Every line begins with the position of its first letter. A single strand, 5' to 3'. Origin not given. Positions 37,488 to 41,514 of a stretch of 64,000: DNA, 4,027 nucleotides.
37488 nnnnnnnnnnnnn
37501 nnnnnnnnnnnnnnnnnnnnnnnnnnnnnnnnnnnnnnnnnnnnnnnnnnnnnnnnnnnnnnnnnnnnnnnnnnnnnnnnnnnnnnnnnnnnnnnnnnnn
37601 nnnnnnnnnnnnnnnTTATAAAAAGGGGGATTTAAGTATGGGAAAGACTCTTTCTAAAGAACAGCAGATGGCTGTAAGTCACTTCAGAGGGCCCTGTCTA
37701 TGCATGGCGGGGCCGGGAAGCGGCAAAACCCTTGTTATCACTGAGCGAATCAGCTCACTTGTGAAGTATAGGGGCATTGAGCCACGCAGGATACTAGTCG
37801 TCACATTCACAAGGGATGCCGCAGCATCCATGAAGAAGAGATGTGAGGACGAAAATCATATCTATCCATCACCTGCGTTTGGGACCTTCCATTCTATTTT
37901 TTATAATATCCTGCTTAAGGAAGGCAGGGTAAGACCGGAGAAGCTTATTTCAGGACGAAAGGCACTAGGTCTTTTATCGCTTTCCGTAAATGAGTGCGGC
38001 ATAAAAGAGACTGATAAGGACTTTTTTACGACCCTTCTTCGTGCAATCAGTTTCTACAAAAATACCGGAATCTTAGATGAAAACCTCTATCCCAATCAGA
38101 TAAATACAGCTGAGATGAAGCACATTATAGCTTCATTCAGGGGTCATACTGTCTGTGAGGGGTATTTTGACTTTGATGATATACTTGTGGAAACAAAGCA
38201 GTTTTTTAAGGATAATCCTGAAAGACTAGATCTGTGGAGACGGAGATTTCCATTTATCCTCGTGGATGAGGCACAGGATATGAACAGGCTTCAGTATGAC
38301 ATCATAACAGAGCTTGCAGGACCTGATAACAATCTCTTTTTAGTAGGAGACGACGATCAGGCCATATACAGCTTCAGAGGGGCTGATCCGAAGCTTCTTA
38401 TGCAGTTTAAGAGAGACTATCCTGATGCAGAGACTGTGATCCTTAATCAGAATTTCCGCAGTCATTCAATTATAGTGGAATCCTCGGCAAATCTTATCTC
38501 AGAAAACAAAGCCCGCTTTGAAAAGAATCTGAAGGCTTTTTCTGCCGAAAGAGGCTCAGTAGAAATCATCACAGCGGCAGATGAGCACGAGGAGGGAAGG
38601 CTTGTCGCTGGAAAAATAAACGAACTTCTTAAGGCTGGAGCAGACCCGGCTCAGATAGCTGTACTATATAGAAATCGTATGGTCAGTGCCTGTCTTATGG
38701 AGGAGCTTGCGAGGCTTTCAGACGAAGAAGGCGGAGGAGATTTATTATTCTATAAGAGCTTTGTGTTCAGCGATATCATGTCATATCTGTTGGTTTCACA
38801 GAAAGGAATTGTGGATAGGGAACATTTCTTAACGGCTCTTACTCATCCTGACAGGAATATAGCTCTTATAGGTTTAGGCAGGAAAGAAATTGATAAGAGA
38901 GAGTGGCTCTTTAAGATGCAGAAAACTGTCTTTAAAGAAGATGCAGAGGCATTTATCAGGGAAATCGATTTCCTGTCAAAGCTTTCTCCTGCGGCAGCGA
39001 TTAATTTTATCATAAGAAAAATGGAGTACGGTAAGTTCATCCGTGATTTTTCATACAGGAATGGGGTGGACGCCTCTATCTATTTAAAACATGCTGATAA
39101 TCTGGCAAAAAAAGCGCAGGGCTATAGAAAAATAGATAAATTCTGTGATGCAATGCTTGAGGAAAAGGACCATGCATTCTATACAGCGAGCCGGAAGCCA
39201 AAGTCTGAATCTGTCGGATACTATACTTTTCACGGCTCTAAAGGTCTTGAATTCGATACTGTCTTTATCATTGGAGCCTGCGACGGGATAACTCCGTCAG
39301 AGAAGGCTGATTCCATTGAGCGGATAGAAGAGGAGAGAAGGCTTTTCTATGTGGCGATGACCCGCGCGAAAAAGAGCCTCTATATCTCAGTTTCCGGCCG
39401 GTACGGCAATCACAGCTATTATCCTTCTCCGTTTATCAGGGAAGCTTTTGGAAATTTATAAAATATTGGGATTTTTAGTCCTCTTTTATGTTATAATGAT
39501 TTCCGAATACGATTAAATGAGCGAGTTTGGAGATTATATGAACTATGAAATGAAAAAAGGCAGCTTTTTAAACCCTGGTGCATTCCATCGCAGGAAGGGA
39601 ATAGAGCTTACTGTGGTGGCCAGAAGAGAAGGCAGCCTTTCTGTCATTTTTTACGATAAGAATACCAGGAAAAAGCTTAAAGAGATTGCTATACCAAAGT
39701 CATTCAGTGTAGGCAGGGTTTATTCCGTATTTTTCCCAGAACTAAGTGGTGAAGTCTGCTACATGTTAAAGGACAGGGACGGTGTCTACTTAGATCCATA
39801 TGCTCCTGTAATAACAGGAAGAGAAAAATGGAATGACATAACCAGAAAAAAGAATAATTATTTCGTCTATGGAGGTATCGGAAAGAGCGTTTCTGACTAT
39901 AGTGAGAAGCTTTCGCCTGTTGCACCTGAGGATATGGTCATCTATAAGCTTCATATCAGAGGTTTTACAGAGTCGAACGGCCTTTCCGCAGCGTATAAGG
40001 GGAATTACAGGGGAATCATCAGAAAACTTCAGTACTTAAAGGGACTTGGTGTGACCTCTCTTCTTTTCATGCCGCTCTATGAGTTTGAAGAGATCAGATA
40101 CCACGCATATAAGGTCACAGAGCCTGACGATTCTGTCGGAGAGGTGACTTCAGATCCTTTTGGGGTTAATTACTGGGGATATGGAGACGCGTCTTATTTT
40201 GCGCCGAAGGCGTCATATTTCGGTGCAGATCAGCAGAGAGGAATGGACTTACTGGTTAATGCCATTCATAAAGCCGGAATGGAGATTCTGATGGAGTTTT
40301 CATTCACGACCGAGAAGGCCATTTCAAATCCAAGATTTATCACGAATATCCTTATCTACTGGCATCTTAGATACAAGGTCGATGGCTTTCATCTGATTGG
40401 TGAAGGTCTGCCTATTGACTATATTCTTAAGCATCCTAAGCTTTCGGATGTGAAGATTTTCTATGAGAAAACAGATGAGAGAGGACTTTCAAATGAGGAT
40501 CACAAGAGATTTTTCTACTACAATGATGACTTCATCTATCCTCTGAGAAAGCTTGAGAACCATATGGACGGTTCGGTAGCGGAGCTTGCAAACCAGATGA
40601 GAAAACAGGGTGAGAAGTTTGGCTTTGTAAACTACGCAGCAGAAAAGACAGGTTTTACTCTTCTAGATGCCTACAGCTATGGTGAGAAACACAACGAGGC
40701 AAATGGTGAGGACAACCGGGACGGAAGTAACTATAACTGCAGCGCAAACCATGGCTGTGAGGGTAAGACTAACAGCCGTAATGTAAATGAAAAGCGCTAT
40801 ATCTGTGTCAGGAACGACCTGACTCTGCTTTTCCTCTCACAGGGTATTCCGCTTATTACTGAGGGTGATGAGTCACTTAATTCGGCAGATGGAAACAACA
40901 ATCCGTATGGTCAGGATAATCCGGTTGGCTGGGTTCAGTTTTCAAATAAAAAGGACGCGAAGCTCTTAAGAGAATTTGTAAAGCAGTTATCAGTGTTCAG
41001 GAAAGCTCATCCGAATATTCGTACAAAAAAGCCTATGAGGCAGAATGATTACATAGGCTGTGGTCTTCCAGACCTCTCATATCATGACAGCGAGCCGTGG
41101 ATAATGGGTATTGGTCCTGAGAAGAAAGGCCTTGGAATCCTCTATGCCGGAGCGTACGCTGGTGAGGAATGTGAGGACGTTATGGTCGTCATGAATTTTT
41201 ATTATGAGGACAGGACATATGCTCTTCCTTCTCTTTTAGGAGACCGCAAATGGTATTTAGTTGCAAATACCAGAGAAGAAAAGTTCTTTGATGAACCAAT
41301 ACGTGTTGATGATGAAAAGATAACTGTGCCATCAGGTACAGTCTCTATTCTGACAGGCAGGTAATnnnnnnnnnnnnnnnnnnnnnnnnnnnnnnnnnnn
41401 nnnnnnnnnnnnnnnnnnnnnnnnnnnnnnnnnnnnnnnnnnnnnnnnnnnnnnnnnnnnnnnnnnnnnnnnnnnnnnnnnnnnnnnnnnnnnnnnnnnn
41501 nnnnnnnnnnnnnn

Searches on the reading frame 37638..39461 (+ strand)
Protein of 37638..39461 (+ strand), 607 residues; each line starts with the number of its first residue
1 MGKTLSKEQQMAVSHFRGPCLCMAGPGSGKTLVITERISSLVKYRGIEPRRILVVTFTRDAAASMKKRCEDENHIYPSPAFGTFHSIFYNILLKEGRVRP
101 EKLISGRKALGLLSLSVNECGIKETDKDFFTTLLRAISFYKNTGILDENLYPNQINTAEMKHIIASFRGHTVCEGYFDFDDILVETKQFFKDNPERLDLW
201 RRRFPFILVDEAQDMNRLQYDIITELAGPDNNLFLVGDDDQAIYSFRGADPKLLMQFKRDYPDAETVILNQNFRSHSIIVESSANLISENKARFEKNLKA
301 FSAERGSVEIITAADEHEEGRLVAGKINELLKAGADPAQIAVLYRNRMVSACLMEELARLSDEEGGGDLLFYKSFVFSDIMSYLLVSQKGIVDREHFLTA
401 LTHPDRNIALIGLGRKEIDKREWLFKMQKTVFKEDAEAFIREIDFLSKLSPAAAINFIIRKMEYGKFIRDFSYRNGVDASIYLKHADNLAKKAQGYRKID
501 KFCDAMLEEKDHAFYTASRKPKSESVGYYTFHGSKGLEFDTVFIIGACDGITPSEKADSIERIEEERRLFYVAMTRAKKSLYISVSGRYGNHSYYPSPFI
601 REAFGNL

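Call 51: search_protein_families(library=ncbifam, proteins=[window:37638-39461:+], max_evalue=0.00001)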
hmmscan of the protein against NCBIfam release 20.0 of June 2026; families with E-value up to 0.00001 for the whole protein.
window:37638-39461:+ (607 aa): 16 families
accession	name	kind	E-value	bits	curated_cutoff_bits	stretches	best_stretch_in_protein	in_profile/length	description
TIGR01073.1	pcrA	equivalog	1.3e-97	327.9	911.2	1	3-602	3-630/725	DNA helicase PcrA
TIGR01074.1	rep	equivalog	9.6e-89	298.4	951.45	1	5-601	2-631/668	DNA helicase Rep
NF008743.0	PRK11773.1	equivalog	9.3e-85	285.4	965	1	4-602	9-635/720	DNA helicase II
TIGR01075.1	uvrD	equivalog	3.4e-82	276.9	1144.45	1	4-602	4-630/715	DNA helicase II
NF008172.0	PRK10919.1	equivalog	8.6e-69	232.4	1168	1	5-586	3-612/673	DNA helicase Rep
TIGR02785.1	addA_Gpos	equivalog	1.1e-41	142.7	707.65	2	160-286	341-478/1234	helicase-exonuclease AddAB subunit AddA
NF008276.0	PRK11054.1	equivalog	5e-38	131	543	3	175-349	407-572/684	DNA helicase IV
TIGR00609.1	recB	equivalog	1.1e-37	129.7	696.05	2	177-300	343-461/1175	exodeoxyribonuclease V subunit beta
NF010485.0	PRK13909.1-2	equivalog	1e-34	119.9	650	2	173-545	298-630/909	RecB-like helicase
NF010487.0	PRK13909.1-4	equivalog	9.4e-31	106.9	759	1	203-344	327-482/924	RecB-like helicase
TIGR02784.1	addA_alphas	equivalog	6.7e-27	94.3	860.75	2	163-276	347-482/1138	double-strand break repair helicase AddA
NF008128.0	PRK10876.1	equivalog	1.3e-17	62.8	1697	1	160-294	332-468/1181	exodeoxyribonuclease V subunit beta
NF041464.1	HelD_BACSU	equivalog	3.7e-17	61.5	419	1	206-358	549-694/779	RNA polymerase recycling motor HelD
NF010486.0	PRK13909.1-3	equivalog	9.3e-13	47.1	1109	1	206-314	333-450/921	RecB-like helicase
NF010484.0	PRK13909.1-1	equivalog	5.6e-10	37.6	1074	0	23-75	11-62/945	RecB-like helicase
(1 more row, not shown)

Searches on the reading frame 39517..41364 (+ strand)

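Call 51: search_protein_families(library=ncbifam, proteins=[window:39517-41364:+], max_evalue=0.00001)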
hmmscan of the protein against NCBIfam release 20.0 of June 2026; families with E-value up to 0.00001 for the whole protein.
window:39517-41364:+ (615 aa): 11 families
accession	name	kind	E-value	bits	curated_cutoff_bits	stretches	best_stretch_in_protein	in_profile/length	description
TIGR02100.1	glgX_debranch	equivalog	1.8e-67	228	640.9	2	305-611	365-685/688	glycogen debranching protein GlgX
NF002983.0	PRK03705.1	equivalog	9.1e-47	159.5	901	2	305-510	359-573/658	glycogen debranching protein GlgX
NF011082.0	PRK14510.1-1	equivalog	8.9e-38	129.3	2511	1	346-613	419-684/1410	bifunctional glycogen debranching protein GlgX/4-alpha-glucanotransferase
TIGR02104.1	pulA_typeI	equivalog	1.2e-18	66.6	504.5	2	424-505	455-536/605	type I pullulanase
TIGR02402.1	trehalose_TreZ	equivalog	2.1e-12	46.1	538.8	1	136-260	91-180/545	malto-oligosyltrehalose trehalohydrolase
TIGR02102.1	pullulan_Gpos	equivalog_domain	1.6e-11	42.8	1042.25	1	87-263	396-577/1113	pullulanase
TIGR02103.1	pullul_strch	subfamily_domain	3.1e-08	32.2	697.6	0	135-210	248-331/900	pullulanase-type alpha-1,6-glucosidase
TIGR02456.1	treS_nterm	equivalog_domain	5.3e-07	28.5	678.35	1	139-201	5-63/539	maltose alpha-D-glucosyltransferase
NF003811.1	PRK05402.1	equivalog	1.4e-06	27.2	741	0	212-261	187-232/619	1,4-alpha-glucan branching protein GlgB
NF008051.0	PRK10785.1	equivalog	1.4e-06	26.9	568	0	139-190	153-204/607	maltodextrin glucosidase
TIGR02403.1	trehalose_treC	equivalog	5.7e-06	25.3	799.05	0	139-189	4-51/544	alpha,alpha-phosphotrehalase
